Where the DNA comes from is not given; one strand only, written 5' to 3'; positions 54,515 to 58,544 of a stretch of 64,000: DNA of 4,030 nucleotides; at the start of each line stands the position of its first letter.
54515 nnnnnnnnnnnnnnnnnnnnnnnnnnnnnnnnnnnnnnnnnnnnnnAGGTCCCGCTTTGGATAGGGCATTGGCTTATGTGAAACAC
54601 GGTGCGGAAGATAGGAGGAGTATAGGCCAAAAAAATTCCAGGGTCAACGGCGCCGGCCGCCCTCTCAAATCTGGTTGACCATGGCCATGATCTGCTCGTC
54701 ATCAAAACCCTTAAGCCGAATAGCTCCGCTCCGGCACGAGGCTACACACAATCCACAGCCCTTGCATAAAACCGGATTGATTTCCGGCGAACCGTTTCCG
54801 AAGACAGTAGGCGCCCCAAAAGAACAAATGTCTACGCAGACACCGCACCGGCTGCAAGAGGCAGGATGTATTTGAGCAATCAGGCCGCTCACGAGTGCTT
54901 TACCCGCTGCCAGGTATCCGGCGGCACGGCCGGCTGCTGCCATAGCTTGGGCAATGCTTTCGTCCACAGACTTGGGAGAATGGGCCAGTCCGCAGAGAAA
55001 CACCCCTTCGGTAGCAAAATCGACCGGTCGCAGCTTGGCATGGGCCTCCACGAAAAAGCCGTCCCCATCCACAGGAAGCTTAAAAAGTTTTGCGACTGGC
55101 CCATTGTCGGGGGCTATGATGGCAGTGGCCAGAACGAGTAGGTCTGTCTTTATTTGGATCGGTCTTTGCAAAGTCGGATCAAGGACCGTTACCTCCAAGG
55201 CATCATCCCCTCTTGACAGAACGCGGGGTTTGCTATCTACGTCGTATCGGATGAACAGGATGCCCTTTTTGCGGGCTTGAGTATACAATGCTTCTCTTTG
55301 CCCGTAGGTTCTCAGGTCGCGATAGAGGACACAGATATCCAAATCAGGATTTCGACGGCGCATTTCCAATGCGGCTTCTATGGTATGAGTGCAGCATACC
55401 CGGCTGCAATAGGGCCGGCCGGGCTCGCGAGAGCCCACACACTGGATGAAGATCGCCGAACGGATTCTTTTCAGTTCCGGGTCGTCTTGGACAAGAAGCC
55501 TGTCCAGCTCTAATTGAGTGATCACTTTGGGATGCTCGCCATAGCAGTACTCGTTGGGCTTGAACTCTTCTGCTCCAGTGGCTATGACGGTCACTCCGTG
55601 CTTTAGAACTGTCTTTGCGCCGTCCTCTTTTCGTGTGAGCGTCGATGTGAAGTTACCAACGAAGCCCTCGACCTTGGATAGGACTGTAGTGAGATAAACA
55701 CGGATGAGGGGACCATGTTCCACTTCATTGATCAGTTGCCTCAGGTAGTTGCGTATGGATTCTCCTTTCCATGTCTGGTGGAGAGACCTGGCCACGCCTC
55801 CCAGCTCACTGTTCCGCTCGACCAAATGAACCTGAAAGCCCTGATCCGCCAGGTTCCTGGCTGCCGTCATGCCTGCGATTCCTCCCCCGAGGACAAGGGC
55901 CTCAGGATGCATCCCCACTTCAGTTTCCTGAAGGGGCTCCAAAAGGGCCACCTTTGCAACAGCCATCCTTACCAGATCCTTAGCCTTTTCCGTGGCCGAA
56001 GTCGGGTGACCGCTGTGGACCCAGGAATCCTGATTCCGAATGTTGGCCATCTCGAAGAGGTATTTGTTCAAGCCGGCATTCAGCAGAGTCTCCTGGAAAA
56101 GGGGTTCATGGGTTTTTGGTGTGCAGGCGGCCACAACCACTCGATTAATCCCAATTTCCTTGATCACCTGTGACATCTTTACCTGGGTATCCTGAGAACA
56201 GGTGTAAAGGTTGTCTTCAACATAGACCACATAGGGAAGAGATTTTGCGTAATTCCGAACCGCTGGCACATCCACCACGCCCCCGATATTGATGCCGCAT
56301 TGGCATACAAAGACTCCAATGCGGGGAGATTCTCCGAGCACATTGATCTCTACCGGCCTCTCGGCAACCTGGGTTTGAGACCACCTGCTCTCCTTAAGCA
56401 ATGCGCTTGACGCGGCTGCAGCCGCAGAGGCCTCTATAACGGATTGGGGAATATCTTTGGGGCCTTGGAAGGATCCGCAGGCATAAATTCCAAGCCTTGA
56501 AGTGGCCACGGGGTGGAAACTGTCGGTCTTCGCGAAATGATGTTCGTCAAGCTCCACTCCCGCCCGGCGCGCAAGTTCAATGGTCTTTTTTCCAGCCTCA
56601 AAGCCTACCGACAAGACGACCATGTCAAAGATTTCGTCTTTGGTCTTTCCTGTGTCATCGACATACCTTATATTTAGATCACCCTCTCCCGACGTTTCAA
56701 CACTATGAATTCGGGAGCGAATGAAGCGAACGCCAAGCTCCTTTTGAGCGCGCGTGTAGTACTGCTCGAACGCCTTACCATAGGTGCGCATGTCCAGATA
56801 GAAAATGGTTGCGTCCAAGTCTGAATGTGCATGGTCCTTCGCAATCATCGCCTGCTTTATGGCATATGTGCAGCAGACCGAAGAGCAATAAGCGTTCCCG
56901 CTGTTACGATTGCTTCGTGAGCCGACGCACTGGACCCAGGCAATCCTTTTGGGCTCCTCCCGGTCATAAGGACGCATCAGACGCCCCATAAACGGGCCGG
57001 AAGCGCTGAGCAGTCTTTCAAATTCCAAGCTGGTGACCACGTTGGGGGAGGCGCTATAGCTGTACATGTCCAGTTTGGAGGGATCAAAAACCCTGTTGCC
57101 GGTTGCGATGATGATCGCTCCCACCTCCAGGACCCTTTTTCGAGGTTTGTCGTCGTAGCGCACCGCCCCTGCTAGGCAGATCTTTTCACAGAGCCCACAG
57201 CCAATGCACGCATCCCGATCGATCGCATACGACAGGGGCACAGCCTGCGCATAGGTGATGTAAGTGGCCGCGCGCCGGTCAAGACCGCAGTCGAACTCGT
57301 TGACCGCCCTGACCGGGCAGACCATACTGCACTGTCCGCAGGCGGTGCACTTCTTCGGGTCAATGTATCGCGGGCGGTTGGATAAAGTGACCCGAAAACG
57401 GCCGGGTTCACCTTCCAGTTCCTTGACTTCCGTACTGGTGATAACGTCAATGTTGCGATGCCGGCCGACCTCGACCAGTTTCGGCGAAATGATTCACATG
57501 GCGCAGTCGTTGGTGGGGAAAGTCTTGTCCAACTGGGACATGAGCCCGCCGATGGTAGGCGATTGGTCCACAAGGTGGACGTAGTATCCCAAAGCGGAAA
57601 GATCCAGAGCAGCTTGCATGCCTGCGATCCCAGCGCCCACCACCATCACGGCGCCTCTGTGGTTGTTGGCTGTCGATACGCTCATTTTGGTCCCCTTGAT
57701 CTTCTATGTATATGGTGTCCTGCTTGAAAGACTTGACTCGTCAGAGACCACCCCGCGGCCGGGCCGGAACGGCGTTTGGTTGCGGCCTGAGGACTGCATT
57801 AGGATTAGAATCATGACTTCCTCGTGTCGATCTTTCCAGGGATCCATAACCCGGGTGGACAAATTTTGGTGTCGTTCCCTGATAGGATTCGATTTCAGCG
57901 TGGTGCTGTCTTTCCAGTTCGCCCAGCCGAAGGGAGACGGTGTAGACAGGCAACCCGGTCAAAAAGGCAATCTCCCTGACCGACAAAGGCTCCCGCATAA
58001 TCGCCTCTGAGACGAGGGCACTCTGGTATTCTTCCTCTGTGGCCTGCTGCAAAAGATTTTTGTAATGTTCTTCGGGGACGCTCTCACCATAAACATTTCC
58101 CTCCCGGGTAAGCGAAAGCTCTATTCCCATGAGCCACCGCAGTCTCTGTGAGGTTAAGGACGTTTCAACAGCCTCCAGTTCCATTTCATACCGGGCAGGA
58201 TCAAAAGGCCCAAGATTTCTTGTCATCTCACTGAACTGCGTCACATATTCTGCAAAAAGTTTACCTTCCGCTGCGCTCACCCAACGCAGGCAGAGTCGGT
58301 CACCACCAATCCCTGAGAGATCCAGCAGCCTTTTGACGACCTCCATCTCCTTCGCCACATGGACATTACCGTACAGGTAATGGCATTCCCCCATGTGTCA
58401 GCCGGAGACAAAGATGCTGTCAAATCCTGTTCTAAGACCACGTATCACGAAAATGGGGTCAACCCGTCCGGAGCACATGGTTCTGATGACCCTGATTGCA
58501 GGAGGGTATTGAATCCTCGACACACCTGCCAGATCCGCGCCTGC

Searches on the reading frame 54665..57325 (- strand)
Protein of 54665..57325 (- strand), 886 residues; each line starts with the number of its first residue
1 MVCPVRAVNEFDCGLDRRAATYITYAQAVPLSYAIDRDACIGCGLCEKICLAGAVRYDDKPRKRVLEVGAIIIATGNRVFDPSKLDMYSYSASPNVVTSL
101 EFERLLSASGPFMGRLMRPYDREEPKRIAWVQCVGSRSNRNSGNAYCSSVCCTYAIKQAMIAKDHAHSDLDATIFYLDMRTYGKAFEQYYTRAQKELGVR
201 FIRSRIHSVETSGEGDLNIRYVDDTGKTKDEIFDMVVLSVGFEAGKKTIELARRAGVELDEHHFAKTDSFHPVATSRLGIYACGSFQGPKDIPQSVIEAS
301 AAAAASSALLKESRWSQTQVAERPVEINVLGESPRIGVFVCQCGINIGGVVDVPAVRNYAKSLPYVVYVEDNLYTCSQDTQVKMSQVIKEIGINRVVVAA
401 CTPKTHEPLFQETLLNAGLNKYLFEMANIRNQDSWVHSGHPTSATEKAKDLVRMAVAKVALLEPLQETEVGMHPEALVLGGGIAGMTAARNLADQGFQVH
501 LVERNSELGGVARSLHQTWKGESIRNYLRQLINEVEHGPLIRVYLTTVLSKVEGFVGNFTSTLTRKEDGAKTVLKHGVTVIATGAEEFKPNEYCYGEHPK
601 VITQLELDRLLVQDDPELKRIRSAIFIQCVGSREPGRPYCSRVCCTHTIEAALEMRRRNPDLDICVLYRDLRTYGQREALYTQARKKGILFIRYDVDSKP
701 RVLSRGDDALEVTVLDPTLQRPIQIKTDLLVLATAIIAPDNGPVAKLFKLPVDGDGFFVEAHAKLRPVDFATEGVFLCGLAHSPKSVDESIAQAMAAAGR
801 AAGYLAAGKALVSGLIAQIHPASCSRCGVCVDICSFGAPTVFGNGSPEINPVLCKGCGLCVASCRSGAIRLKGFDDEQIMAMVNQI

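Call 52: search_protein_families(library=ncbifam, proteins=[window:54665-57325:-], max_evalue=0.00001)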
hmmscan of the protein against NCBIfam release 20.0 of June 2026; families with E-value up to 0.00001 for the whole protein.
window:54665-57325:- (886 aa): 33 families (the best 25 are shown)
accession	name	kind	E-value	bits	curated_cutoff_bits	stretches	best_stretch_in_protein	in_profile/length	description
NF040770.1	hetero_SS_HdrA2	exception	3.1e-245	815.9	1100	3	2-314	252-564/777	CoB-CoM heterodisulfide reductase HdrA2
NF041778.1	hetero_SS_HdrA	equivalog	2.2e-187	624.3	1400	3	2-314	257-574/771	ferredoxin:CoB-CoM heterodisulfide reductase subunit HdrA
NF041891.1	hdrA_Methbact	equivalog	1.4e-179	598.9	1300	3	2-313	249-559/762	ferredoxin:CoB-CoM heterodisulfide reductase subunit HdrA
TIGR03467.1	HpnE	equivalog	4e-10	39.6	283.05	1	477-522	2-47/430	hydroxysqualene dehydroxylase HpnE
TIGR01350.1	lipoamide_DH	equivalog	8.3e-10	38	408.8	0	476-511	4-38/461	dihydrolipoyl dehydrogenase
TIGR01372.1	soxA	subfamily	1.2e-09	36.6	1164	1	464-576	159-269/996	sarcosine oxidase subunit alpha family protein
NF005560.0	PRK07233.1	equivalog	1.5e-08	33.9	252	1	477-520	4-45/435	hypothetical protein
NF005505.0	PRK07118.1-4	equivalog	2.4e-08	33.8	378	1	824-870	143-189/265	Fe-S cluster domain-containing protein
TIGR03996.1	mycofact_OYE_1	hypoth_equivalog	6.9e-08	31.5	627.9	1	462-518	361-417/633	mycofactocin system FadH/OYE family oxidoreductase 1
NF038196.1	ferrodoxin_EFR1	subfamily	8.2e-08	32.6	75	0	822-872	184-232/242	EFR1 family ferrodoxin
NF009410.0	PRK12771.1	subfamily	1.2e-07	30.7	516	0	476-512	141-177/566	NAD(P)-binding protein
NF041836.1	rnfB_Methano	equivalog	1.4e-07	31.2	445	1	824-870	143-189/265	Rnf electron transport complex subunit RnfB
NF058655.1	CrtID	equivalog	2e-07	30.2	640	1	477-517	2-42/478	bifunctional phytoene desaturase/3,4-desaturase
TIGR03997.1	mycofact_OYE_2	equivalog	4.3e-07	28.7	793.15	1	475-537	381-443/645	mycofactocin system FadH/OYE family oxidoreductase 2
NF009409.0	PRK12770.1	subfamily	5.6e-07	28.9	343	0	194-313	241-353/360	putative glutamate synthase subunit beta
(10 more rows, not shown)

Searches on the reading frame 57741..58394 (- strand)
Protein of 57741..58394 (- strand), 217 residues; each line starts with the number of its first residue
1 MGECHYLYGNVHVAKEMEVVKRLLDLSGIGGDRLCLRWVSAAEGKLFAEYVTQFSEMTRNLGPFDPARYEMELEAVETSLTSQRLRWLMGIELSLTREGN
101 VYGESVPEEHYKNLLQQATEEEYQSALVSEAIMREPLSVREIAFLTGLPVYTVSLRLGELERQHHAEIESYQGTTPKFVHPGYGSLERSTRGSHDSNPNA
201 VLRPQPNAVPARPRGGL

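Call 82: search_protein_families(library=pfam, proteins=[window:57741-58394:-], max_evalue=0.00001)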
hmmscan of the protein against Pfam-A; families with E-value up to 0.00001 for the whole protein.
window:57741-58394:- (217 aa): 1 family
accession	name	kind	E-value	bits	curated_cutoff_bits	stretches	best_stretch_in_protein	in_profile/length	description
PF02662.21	FlpD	-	6.1e-13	49.3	22.3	1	2-62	63-123/123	Methyl-viologen-reducing hydrogenase, delta subunit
